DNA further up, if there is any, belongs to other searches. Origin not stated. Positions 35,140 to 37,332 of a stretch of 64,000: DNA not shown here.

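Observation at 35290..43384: Candidate D-apiose release, uptake and oxidation locus built around a GH140-like enzyme, outside any SusC/SusD PUL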

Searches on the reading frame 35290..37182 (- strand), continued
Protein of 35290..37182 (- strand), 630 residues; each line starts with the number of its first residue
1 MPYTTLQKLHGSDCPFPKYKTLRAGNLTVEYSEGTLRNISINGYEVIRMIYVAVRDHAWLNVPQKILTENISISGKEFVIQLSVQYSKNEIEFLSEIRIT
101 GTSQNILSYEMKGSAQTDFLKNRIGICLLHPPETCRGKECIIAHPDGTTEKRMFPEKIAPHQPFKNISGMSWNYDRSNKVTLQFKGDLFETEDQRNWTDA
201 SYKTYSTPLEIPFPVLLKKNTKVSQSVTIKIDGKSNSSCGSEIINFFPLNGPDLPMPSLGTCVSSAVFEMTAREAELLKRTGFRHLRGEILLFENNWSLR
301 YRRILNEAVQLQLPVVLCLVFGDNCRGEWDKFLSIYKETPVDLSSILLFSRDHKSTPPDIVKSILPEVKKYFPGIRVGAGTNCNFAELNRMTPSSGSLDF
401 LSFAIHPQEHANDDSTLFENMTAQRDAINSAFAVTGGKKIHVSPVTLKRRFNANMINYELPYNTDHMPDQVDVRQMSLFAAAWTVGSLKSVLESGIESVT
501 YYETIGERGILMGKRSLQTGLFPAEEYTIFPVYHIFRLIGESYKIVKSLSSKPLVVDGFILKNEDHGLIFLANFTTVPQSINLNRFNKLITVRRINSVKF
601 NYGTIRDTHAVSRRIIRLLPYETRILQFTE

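Call 20: get_annotated_region(hit=H31, flank=12000)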
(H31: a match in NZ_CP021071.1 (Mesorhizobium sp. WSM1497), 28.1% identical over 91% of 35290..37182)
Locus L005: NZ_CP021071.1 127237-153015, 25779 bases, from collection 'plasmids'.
description: Mesorhizobium sp. WSM1497 plasmid pWSM1497, complete sequence
organism: Mesorhizobium sp. WSM1497 (NCBI taxid 278153)
taxonomy: Bacteria; Pseudomonadota; Alphaproteobacteria; Hyphomicrobiales; Phyllobacteriaceae; Mesorhizobium; Mesorhizobium sp. WSM1497
host: -; source: Biserrula pelecinus L.,cell culture,root nodule; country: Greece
typing (MOB-suite, as given by PLSDB): non-mobilizable
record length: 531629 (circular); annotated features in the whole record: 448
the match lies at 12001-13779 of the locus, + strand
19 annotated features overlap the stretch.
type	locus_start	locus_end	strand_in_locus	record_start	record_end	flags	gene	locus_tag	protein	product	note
CDS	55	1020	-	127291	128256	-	repB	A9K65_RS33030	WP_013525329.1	plasmid partitioning protein RepB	-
CDS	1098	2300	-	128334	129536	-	repA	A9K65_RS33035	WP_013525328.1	plasmid partitioning protein RepA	-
CDS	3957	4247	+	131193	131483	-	-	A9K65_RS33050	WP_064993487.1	hypothetical protein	-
CDS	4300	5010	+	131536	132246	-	nanR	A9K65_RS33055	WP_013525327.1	transcriptional regulator NanR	-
CDS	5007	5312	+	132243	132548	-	-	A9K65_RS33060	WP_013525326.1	putative quinol monooxygenase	-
CDS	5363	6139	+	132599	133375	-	-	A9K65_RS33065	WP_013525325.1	aldolase/citrate lyase family protein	-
CDS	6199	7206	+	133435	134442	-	-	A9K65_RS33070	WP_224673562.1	NAD(P)-dependent oxidoreductase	-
CDS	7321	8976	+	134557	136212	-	-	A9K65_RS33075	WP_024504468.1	extracellular solute-binding protein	-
CDS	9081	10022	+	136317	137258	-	-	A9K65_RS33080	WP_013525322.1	sugar ABC transporter permease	-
CDS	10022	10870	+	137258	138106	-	-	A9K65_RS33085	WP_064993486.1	carbohydrate ABC transporter permease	GO:0008643 - carbohydrate transport [Evidence IEA]; GO:0055085 - transmembrane transport [Evidence IEA]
CDS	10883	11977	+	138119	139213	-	ugpC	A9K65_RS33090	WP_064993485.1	sn-glycerol-3-phosphate ABC transporter ATP-binding protein UgpC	-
CDS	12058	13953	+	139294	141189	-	-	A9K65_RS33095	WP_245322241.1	hypothetical protein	-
CDS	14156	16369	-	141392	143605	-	-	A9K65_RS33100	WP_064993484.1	EAL domain-containing protein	-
CDS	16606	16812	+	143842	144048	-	-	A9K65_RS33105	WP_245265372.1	hypothetical protein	-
CDS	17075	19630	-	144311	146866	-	-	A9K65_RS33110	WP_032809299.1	EAL domain-containing protein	-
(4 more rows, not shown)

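Call 33: find_encoding_contigs(protein=P0041, flank=10000, max_places=2)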
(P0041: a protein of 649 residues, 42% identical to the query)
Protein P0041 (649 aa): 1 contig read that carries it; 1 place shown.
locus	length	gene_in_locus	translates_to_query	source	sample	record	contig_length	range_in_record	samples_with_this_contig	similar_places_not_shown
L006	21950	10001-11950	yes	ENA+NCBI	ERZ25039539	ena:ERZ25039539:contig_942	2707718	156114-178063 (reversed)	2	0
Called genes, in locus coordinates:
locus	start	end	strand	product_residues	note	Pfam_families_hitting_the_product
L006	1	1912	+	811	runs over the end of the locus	PF00072:Response_reg, PF00989:PAS, PF08448:PAS_4, PF13426:PAS_9, PF08447:PAS_3, PF00512:HisKA, PF02518:HATPase_c, PF00072:Response_reg, +2 more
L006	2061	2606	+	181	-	PF13689:DUF4154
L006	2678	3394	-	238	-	PF01182:Glucosamine_iso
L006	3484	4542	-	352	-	PF01408:GFO_IDH_MocA, PF22725:GFO_IDH_MocA_C3, PF02894:GFO_IDH_MocA_C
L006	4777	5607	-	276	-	PF07991:KARI_N (weak), PF16896:PGDH_C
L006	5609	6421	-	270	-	PF01261:AP_endonuc_2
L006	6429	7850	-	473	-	PF13204:Apiosidase, PF12904:Collagen_bind_2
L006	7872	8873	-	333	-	PF07168:Ureide_permease, PF07857:TMEM144 (weak)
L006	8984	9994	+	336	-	PF00392:GntR, PF13377:Peripla_BP_3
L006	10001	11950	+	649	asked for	PF25837:Apionate_lact_N, PF25838:Apionate_lact_M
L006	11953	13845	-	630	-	PF08757:CotH, PF18962:Por_Secre_tail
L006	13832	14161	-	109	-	-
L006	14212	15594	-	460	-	PF01120:Alpha_L_fucos, PF16757:Fucosidase_C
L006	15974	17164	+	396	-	PF01408:GFO_IDH_MocA, PF02894:GFO_IDH_MocA_C, PF22725:GFO_IDH_MocA_C3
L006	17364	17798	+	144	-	-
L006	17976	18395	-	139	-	-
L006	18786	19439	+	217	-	-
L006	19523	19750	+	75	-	PF13601:HTH_34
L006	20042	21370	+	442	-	PF06123:CreD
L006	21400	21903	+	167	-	-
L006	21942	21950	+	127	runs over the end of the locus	PF01219:DAGK_prokar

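Call 34: find_encoding_contigs(protein=P0063, flank=10000, max_places=2)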
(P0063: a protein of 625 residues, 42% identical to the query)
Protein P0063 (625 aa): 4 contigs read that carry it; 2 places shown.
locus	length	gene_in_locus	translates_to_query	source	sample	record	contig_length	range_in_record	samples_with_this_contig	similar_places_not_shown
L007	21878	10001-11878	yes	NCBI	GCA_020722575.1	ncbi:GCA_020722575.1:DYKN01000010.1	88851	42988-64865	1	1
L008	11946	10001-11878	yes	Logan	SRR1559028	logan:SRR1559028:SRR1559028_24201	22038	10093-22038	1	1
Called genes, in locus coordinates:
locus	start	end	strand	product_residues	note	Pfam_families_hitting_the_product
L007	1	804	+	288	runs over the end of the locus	PF01297:ZnuA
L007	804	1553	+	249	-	PF00005:ABC_tran, PF13304:AAA_21 (faint), PF13401:AAA_22 (faint)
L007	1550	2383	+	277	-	PF00950:ABC-3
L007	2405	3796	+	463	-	PF00890:FAD_binding_2 (weak), PF01134:GIDA (faint), PF01262:AlaDh_PNT_C (faint), PF07992:Pyr_redox_2, PF12831:FAD_oxidored (weak), PF13738:Pyr_redox_3, PF00070:Pyr_redox, PF02852:Pyr_redox_dim, +3 more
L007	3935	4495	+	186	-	PF07638:Sigma70_ECF (faint), PF04542:Sigma70_r2, PF08281:Sigma70_r4_2, PF04545:Sigma70_r4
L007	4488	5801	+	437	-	-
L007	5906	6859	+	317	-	PF01464:SLT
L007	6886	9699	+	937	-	PF00005:ABC_tran (faint), PF02463:SMC_N (faint), PF13191:AAA_16 (faint), PF13304:AAA_21 (faint), PF13555:AAA_29 (faint), PF20703:nSTAND1 (faint), PF17760:UvrA_inter, PF17755:UvrA_DNA-bind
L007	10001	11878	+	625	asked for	PF25837:Apionate_lact_N, PF25838:Apionate_lact_M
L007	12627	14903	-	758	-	PF02463:SMC_N (weak), PF13175:AAA_15, PF13476:AAA_23, PF13304:AAA_21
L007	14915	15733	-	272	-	PF07228:SpoIIE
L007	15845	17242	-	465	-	PF01938:TRAM (weak), PF05958:tRNA_U5-meth_tr, PF05175:MTS (weak), PF09445:Methyltransf_15 (weak), PF13847:Methyltransf_31, PF13649:Methyltransf_25 (weak)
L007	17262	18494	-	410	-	PF03583:LIP, PF12697:Abhydrolase_6 (faint)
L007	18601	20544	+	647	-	PF00005:ABC_tran, PF02463:SMC_N (faint), PF13304:AAA_21 (faint), PF12848:ABC_tran_Xtn, PF00005:ABC_tran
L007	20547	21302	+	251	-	PF01643:Acyl-ACP_TE, PF13279:4HBT_2 (faint), PF20791:Acyl-ACP_TE_C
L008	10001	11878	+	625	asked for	PF25837:Apionate_lact_N, PF25838:Apionate_lact_M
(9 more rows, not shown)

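Call 35: find_encoding_contigs(protein=P0117, flank=10000, max_places=2)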
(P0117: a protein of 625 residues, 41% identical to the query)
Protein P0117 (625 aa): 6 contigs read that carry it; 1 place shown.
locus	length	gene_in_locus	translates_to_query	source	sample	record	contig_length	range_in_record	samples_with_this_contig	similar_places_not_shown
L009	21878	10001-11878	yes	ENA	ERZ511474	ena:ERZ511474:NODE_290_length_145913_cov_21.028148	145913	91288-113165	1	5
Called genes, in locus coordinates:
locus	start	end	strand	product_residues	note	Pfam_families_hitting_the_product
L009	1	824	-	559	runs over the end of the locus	PF01120:Alpha_L_fucos, PF16757:Fucosidase_C (weak)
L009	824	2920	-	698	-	PF22842:Pel9A-like_beta_helix (faint), PF21231:GH141_M (weak), PF05048:NosD (faint), PF13229:Beta_helix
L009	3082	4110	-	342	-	PF00480:ROK, PF02685:Glucokinase (weak)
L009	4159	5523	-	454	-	PF07690:MFS_1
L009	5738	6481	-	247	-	-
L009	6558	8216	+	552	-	PF16586:DUF5060, PF13204:Apiosidase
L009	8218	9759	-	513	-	PF00884:Sulfatase, PF01663:Phosphodiest (faint)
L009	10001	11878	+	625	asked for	PF25837:Apionate_lact_N, PF25838:Apionate_lact_M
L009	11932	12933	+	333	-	PF06800:Sugar_transport, PF07168:Ureide_permease, PF07857:TMEM144 (weak)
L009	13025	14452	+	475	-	PF13204:Apiosidase, PF12904:Collagen_bind_2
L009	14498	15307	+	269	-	PF01261:AP_endonuc_2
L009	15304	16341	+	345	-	-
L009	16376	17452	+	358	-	PF01408:GFO_IDH_MocA, PF22725:GFO_IDH_MocA_C3, PF02894:GFO_IDH_MocA_C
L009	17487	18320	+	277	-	PF16896:PGDH_C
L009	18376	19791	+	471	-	PF03629:SASA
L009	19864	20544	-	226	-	-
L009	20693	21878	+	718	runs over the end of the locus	PF17678:Glyco_hydro_92N, PF07971:Glyco_hydro_92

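Call 41: find_related_loci(query=A1, collection=genome_contigs, flank=10000)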
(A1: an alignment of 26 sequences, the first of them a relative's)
Query A1 (630 aa) in genome_contigs; peptide patterns used: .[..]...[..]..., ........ (x = any residue, [..] = any of these).
600 stretches matched a pattern (row limit reached: there are more); 593 encode a relative of the query (tblastn E <= 1e-3); the best 80 are kept; 80 distinct loci.
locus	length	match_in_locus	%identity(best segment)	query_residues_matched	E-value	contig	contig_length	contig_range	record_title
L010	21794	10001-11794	43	8-601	2e-164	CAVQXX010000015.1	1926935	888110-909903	MAG: uncultured Bacteroidales bacterium isolate MFD04716.bin.2.165 genome assembly, contig: contig_9610, whole genome sh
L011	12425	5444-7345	41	13-628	6e-153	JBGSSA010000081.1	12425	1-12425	MAG: Bacteroidales bacterium isolate JTS-AC371 k141_4447553, whole genome shotgun sequence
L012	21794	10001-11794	42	8-601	7e-153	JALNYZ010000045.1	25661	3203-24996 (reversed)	MAG: Prolixibacteraceae bacterium isolate SO_2017_GW1 bin 3 NODE_7839_length_25661_cov_7.192214_OW334_2017, whole genome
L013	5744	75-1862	41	8-600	1e-148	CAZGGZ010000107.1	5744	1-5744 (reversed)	MAG TPA_asm: uncultured Rikenellaceae bacterium isolate binchicken_co364_139 genome assembly, contig: NODE_28579_length_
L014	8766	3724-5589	40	18-627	7e-148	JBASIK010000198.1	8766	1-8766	MAG: Bacteroidales bacterium isolate MFD13489_ilm_asm_bin48 k127_325493, whole genome shotgun sequence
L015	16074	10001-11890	40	9-627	1e-146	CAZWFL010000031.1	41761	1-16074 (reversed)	MAG TPA_asm: uncultured Rikenellaceae bacterium isolate SRP241326_co4_176 genome assembly, contig: NODE_1439_length_4176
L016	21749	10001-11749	42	20-596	2e-146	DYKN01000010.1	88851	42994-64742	MAG TPA_asm: Rikenella microfusus isolate SulCav_AS07-7_39_23 SulCav_AS07_7_172_length_88851_cov_12_544124, whole genome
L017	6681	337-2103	40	15-600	3e-145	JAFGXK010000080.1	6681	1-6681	MAG: Bacteroidales bacterium isolate ZodW_Metabat.368 k87_4583256, whole genome shotgun sequence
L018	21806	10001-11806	41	1-601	7e-145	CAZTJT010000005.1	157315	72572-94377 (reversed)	MAG TPA_asm: uncultured Rikenellaceae bacterium isolate binchicken_co7_100 genome assembly, contig: NODE_137_length_1573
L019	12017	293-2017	42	4-575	2e-144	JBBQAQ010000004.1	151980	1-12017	MAG: Bacteroidales bacterium isolate Co_metawrap_1449 Cmw_1449_k141_22578629_length_151980_cov_58.5810, whole genome sho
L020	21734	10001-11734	41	4-578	8e-143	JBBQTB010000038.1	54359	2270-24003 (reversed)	MAG: Bacteroidales bacterium isolate Co_metawrap_1799 Cmw_1799_k141_7541502_length_54359_cov_29.9251, whole genome shotg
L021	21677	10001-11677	42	22-576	2e-142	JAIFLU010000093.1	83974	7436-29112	MAG: Bacteroidetes bacterium isolate bin_228 scaffold_41, whole genome shotgun sequence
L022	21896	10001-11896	39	1-621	4e-142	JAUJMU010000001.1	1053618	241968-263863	MAG: Cytophagales bacterium isolate YX1bin7 opera_contig_6, whole genome shotgun sequence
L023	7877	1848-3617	40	9-595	6e-141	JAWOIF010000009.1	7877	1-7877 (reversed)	MAG: Bacteroidales bacterium isolate CWP5-2.bin.122 k191_3096527, whole genome shotgun sequence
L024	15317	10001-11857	40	1-617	2e-140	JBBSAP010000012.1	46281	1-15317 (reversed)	MAG: Bacteroidales bacterium isolate La6_metabat2.017 La6_metabat2.017_K_473683_L_46281_cov_17.9878, whole genome shotgu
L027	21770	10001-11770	39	10-596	1e-136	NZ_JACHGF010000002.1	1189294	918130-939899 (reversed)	Rhabdobacter roseus strain DSM 105074 Ga0415339_02, whole genome shotgun sequence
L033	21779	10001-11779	37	10-605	1e-127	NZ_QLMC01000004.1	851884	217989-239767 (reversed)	Larkinella arboricola strain DSM 21851 LX87DRAFT_scaffold00004.4, whole genome shotgun sequence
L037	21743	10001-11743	37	8-583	2e-126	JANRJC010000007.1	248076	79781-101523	MAG: Bacteroidia bacterium isolate bins.86 k141_503433, whole genome shotgun sequence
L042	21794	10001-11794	37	1-596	2e-124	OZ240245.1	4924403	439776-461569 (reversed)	MAG: Candidatus Poribacteria bacterium isolate dca23892-4e13-4299-a543-0851fd76b4fe genome assembly, chromosome: 1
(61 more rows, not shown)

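Call 69: search_solved_structures(query=window:35290-37182:-, max_evalue=0.01)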
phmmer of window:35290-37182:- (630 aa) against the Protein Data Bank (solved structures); distinct sequences matched with E-value up to 0.01: 0.

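Call 76: search_protein_families(library=pfam, proteins=[L027:13157-14101:+, L027:14073-15614:+, L015:7520-8365:+, L027:6374-7621:+, L037:4435-5433:+, L027:7614-9059:+, L015:6049-7374:+, L033:9320-9970:+, L042:8907-9995:+, L009:15304-16341:+], max_evalue=0.00001)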
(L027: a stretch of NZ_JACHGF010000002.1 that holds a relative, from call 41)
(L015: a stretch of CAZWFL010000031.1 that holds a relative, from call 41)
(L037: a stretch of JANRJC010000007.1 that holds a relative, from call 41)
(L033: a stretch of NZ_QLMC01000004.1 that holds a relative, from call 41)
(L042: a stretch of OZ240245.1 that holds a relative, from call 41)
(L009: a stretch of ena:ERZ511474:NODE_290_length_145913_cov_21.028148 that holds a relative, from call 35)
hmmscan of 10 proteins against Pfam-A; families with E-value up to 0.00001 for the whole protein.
L027:13157-14101:+ (314 aa): 1 family
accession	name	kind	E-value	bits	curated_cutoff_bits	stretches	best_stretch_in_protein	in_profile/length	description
PF02653.21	BPD_transp_2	-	6.9e-27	94.7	26.8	1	34-301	6-267/269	Branched-chain amino acid transport system / permease component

L027:14073-15614:+ (513 aa): 3 families
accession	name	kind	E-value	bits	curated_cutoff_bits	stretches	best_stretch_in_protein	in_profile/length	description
PF00005.33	ABC_tran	-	1.1e-54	185.2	25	2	29-180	1-135/137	ABC transporter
PF13304.12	AAA_21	-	3.7e-13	50.7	27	0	42-110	2-83/304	AAA domain, putative AbiEii toxin, Type IV TA system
PF25201.1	nSTAND6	-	1.4e-07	32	27.7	0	282-382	7-105/148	Novel STAND NTPase 6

L015:7520-8365:+ (281 aa): 1 family
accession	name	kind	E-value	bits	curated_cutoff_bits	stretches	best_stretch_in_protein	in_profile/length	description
PF01261.30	AP_endonuc_2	-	5.4e-15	56.2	31.1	1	56-257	2-226/249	Xylose isomerase-like TIM barrel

L027:6374-7621:+ (415 aa): 2 families
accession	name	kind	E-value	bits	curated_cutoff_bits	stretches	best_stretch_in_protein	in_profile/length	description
PF00016.26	RuBisCO_large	-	2e-71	241.1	30.1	1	136-414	1-299/299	Ribulose bisphosphate carboxylase large chain, catalytic domain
PF02788.21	RuBisCO_large_N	-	8e-09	36.2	20.7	1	6-126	14-120/120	Ribulose bisphosphate carboxylase large chain, N-terminal domain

L037:4435-5433:+ (332 aa): 1 family
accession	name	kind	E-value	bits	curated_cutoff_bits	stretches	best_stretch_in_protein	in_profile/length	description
PF13407.12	Peripla_BP_4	-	2.1e-52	178.7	35.1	1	45-292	3-253/258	Periplasmic binding protein domain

L027:7614-9059:+ (481 aa): 2 families
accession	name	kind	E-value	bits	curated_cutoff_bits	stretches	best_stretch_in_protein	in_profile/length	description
PF07005.16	SBD_N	-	8.9e-53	179.8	25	1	13-262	2-230/230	Sugar-binding N-terminal domain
PF17042.10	NBD_C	-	1.8e-37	129.9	28.3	1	289-460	2-168/168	Nucleotide-binding C-terminal domain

L015:6049-7374:+ (441 aa): 3 families
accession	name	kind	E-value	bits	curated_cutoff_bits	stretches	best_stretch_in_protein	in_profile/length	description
PF19051.5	GFO_IDH_MocA_C2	-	2.5e-23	83.3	23.3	1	197-258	36-97/254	Oxidoreductase family, C-terminal alpha/beta domain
PF01408.29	GFO_IDH_MocA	-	3.2e-18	67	24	1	38-162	1-119/120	Oxidoreductase family, NAD-binding Rossmann fold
PF22725.1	GFO_IDH_MocA_C3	-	4.1e-10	40.2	27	1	232-294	31-89/124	GFO/IDH/MocA C-terminal domain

L033:9320-9970:+ (216 aa): 1 family
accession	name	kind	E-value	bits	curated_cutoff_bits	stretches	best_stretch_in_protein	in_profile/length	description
PF08732.16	HIM1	-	8.7e-07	29.1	28.7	1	66-159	47-145/169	HIM1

L042:8907-9995:+ (362 aa): 2 families
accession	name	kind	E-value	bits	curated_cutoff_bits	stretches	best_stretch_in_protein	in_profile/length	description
PF02826.25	2-Hacid_dh_C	-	4.8e-60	202.4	25.1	1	130-304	1-176/178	D-isomer specific 2-hydroxyacid dehydrogenase, NAD binding domain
PF00389.36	2-Hacid_dh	-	3.2e-17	62.9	24.6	1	61-338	33-134/134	D-isomer specific 2-hydroxyacid dehydrogenase, catalytic domain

L009:15304-16341:+ (345 aa): 0 families
